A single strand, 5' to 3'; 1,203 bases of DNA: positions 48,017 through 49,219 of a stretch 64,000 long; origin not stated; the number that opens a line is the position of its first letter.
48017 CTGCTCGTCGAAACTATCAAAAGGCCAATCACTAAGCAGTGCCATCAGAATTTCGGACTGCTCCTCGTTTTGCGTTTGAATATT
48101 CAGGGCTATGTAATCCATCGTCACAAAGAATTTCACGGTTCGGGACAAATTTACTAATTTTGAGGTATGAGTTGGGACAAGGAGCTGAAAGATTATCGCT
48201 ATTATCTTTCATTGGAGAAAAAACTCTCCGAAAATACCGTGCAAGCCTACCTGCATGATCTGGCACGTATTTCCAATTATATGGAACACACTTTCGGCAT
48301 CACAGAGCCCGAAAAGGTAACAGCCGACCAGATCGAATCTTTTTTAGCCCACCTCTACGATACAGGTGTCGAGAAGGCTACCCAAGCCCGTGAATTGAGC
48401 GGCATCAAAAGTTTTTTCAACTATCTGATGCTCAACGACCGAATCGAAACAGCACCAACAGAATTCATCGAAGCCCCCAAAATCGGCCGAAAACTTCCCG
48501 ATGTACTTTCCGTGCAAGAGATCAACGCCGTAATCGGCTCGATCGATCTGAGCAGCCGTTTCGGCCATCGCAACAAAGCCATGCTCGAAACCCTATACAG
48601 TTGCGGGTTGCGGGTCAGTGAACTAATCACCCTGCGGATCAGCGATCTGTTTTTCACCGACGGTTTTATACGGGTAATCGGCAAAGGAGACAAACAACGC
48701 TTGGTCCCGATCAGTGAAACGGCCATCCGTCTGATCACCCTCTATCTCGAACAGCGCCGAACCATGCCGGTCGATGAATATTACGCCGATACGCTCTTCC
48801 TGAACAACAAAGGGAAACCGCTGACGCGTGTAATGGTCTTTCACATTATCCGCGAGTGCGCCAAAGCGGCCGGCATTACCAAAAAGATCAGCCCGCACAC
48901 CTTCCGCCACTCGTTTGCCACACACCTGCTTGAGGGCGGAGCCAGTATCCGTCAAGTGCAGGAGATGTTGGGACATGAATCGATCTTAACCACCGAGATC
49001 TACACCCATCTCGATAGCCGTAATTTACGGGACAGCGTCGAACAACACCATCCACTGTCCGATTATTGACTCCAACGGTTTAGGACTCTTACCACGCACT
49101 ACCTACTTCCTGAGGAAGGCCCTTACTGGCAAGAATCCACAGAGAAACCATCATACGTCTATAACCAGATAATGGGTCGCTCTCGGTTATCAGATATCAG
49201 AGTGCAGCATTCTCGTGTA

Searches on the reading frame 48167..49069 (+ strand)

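Call 6: search_protein_families(library=pfam, proteins=[window:48167-49069:+])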
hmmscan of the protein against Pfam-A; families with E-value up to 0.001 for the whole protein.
window:48167-49069:+ (300 aa): 4 families
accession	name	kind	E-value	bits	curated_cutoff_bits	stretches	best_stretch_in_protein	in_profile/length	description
PF00589.27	Phage_integrase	-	4.3e-46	157.3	27.1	1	116-283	5-169/172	Phage integrase family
PF02899.23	Phage_int_SAM_1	-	2.3e-18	66.7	22.3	1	8-88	2-80/83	Phage integrase, N-terminal SAM-like domain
PF13495.12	Phage_int_SAM_4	-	2.7e-10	41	27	1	18-88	12-79/85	Phage integrase, N-terminal SAM-like domain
PF13102.12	Phage_int_SAM_5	-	3.7e-05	24.5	22.3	0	46-97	41-92/98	Phage integrase SAM-like domain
